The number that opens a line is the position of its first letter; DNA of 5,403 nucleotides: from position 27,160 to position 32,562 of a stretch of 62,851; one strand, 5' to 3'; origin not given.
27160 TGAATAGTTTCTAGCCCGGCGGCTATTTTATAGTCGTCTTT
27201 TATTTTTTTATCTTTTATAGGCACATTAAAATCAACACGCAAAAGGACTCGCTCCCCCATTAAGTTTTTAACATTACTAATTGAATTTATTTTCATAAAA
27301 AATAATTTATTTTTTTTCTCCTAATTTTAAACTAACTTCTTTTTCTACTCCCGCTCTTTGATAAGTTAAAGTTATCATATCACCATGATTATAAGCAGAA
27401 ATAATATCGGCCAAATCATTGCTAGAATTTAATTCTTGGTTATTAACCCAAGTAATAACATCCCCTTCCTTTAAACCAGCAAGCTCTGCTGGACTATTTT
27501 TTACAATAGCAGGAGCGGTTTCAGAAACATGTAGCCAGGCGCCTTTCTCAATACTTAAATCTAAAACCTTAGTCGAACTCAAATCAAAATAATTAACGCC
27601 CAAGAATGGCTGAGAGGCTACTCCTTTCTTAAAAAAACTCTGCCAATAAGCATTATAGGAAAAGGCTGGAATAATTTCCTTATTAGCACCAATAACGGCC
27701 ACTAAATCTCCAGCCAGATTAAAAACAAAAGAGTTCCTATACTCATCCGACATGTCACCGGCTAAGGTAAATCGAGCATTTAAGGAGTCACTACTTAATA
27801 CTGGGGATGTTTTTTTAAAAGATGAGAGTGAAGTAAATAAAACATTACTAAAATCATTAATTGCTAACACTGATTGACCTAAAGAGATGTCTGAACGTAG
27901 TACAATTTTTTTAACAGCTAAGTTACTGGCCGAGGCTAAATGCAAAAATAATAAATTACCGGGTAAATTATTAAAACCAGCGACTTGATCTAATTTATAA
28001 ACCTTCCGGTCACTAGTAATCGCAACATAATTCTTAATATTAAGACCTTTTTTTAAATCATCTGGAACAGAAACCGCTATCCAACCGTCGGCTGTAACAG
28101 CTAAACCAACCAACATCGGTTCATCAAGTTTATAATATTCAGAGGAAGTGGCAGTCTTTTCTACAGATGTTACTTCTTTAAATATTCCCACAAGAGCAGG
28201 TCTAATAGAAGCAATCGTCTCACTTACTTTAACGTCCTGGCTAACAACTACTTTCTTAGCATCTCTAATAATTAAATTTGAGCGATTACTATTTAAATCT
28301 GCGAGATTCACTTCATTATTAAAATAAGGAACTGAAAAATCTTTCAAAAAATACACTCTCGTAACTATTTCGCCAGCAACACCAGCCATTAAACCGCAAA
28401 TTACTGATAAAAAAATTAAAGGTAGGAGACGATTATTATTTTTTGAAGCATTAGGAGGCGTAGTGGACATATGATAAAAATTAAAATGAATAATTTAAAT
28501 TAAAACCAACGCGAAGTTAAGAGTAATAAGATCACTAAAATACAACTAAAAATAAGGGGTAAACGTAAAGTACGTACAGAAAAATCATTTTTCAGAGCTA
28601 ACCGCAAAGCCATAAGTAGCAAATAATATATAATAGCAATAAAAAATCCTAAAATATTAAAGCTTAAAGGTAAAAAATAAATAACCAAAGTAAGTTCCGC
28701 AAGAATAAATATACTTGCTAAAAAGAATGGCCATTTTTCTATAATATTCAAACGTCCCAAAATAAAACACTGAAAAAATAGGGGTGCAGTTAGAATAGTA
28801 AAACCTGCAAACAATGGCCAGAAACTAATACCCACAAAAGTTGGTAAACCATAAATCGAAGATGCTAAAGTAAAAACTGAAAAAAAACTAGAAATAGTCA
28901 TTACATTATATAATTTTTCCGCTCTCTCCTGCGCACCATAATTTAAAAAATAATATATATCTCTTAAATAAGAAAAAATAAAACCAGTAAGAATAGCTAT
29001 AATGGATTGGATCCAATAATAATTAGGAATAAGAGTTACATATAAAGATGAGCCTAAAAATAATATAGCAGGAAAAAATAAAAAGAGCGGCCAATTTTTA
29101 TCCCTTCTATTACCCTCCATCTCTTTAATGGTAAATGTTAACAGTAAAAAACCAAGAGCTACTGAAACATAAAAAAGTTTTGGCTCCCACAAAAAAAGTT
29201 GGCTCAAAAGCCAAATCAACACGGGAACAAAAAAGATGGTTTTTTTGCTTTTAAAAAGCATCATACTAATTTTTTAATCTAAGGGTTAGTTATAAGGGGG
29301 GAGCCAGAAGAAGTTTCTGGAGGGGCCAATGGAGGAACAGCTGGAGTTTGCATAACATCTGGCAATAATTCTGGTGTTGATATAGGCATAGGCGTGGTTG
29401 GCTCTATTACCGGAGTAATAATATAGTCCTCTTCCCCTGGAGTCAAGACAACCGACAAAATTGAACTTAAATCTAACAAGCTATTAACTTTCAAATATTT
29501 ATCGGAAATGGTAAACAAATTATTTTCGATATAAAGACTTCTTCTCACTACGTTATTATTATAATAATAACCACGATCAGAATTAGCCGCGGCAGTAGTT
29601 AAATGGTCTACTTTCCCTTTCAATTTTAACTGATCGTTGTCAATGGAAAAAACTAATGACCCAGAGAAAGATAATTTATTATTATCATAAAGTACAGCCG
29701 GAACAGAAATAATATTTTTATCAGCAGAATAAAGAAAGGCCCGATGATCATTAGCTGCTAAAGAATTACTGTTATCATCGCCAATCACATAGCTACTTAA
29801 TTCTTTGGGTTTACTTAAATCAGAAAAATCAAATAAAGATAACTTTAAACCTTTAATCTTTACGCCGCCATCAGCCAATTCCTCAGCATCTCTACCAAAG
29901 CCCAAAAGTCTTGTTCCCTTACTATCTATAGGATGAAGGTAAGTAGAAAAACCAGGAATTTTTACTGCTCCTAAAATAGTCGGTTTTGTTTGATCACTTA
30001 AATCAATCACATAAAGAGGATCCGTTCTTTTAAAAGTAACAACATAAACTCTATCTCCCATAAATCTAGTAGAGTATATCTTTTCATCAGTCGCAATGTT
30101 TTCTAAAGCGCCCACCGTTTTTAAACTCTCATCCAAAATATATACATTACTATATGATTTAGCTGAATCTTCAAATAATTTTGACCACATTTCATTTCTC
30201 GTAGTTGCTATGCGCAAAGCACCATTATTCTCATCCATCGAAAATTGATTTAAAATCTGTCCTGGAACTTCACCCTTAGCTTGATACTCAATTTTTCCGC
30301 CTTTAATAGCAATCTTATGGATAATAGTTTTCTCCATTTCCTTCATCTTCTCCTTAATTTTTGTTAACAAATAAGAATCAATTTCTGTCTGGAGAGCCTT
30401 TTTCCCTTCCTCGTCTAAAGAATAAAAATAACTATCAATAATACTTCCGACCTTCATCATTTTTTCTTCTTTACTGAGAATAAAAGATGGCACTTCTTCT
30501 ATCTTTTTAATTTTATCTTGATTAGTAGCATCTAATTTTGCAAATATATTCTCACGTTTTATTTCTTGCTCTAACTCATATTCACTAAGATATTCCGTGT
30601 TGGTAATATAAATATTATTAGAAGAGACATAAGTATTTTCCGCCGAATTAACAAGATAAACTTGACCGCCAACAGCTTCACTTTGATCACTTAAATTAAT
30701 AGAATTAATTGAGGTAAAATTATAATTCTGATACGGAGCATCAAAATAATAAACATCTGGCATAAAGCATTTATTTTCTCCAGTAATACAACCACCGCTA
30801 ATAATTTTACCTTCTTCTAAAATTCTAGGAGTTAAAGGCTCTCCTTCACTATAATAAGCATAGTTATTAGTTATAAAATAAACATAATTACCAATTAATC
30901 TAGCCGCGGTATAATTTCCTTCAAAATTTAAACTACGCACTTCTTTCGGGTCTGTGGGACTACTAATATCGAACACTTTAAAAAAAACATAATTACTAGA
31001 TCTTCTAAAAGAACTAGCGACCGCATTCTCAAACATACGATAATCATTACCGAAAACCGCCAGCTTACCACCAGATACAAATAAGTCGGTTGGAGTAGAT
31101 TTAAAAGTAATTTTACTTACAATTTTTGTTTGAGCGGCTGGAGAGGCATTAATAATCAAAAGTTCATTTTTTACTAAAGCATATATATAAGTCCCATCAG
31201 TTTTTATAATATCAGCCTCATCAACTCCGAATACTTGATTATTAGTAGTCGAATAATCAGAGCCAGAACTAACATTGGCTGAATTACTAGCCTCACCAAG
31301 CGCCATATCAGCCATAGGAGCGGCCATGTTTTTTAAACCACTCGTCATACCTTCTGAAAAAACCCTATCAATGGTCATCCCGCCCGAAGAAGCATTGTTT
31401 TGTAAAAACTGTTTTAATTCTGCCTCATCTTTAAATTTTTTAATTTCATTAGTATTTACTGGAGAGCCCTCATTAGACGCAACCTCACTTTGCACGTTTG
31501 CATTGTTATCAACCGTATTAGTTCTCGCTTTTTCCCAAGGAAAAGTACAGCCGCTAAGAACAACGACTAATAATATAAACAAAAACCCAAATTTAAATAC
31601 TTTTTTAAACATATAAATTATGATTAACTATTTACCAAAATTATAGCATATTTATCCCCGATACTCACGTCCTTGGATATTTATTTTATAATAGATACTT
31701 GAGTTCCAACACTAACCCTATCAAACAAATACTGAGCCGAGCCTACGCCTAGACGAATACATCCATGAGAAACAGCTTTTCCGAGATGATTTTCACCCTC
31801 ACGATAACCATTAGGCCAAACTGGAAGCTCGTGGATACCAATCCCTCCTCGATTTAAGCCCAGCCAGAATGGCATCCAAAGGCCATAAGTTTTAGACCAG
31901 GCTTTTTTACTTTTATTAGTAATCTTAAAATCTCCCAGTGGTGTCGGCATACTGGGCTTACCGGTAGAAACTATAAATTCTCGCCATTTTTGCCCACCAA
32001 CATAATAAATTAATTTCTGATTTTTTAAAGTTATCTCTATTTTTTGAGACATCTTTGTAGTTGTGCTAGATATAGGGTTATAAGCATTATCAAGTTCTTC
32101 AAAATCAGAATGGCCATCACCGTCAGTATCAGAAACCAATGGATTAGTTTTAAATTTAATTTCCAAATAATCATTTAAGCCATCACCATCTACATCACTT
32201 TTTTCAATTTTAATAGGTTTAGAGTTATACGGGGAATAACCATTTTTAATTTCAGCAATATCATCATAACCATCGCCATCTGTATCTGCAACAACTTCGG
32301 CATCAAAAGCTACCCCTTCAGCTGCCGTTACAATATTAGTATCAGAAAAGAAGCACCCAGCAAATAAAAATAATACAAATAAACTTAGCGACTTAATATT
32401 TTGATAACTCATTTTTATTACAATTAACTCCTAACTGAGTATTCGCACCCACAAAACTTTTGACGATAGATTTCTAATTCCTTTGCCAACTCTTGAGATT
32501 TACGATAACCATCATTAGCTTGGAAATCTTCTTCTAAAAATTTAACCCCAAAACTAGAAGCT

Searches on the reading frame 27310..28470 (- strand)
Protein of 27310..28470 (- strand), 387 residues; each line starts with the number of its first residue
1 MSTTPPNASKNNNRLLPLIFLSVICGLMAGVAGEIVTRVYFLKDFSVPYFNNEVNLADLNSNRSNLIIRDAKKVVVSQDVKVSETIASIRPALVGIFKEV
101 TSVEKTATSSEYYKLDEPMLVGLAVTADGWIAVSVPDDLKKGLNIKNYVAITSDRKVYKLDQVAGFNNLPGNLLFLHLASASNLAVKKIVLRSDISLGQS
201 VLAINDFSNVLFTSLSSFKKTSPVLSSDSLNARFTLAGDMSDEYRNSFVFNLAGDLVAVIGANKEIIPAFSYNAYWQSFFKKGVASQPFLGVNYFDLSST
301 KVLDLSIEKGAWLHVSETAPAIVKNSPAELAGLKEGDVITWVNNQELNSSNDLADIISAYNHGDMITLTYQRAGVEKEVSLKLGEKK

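Call 9: search_protein_families(library=pfam, proteins=[window:27310-28470:-], max_evalue=0.001)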
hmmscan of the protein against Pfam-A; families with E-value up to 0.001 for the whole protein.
window:27310-28470:- (387 aa): 3 families
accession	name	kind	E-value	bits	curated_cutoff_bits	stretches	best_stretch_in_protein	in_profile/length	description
PF13180.12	PDZ_2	-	9.5e-12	45.5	27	1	322-383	19-80/80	PDZ domain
PF17820.7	PDZ_6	-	7.4e-09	35.7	27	1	321-372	4-54/54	PDZ domain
PF00595.29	PDZ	-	3.4e-05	24.6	23.2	1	322-369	32-79/81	PDZ domain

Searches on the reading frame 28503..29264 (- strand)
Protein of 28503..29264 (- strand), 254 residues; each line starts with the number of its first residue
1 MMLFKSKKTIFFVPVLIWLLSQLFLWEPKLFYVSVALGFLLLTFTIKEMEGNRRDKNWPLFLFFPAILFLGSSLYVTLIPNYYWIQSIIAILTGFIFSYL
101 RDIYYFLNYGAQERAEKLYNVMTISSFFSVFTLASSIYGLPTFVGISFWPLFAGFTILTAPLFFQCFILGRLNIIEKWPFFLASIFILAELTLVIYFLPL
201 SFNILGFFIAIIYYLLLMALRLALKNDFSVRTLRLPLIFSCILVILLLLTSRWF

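Call 9: search_protein_families(library=pfam, proteins=[window:28503-29264:-], max_evalue=0.001)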
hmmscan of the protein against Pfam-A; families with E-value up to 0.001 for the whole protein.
window:28503-29264:- (254 aa): 1 family
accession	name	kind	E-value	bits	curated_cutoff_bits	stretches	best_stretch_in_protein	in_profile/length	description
PF18900.5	DUF5656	-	0.00034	20.5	23.3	1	10-239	10-231/242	Protein of unknown function (DUF5656)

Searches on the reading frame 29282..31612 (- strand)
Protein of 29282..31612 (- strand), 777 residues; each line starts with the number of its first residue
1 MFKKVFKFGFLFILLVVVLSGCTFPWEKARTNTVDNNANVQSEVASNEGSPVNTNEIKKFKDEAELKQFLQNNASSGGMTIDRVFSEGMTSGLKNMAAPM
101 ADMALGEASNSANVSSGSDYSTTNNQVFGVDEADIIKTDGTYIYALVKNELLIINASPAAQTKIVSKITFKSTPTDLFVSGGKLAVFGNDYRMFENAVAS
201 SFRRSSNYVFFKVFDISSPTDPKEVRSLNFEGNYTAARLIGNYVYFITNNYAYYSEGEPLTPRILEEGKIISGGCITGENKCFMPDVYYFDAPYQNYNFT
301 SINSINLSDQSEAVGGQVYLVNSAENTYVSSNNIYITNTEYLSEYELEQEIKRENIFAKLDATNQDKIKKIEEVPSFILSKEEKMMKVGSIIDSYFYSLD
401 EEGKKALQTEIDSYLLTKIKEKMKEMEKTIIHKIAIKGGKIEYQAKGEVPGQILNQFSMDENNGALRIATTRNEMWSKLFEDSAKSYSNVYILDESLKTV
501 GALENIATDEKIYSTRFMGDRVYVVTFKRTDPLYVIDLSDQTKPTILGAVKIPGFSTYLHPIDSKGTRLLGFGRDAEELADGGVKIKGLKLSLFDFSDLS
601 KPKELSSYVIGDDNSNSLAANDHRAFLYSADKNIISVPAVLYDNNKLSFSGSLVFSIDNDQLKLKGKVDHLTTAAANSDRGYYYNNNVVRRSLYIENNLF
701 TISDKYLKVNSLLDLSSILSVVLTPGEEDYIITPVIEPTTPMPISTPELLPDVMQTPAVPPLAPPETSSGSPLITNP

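Call 9: search_protein_families(library=pfam, proteins=[window:29282-31612:-], max_evalue=0.001)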
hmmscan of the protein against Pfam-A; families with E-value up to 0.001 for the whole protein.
window:29282-31612:- (777 aa): 1 family
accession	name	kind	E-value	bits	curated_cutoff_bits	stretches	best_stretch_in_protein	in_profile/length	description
PF09826.15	Beta_propel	-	3.8e-148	494.9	22.4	1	120-713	1-493/495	Beta propeller domain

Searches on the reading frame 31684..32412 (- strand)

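Call 9: search_protein_families(library=pfam, proteins=[window:31684-32412:-], max_evalue=0.001)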
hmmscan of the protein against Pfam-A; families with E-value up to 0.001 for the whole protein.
window:31684-32412:- (243 aa): 2 families
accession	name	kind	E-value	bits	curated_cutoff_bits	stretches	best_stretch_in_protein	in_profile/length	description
PF03734.19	YkuD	-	3.9e-23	83.1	23.4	1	124-241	3-146/146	L,D-transpeptidase catalytic domain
PF18884.5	TSP3_bac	-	4.1e-07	30.2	25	0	73-92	1-20/22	Bacterial TSP3 repeat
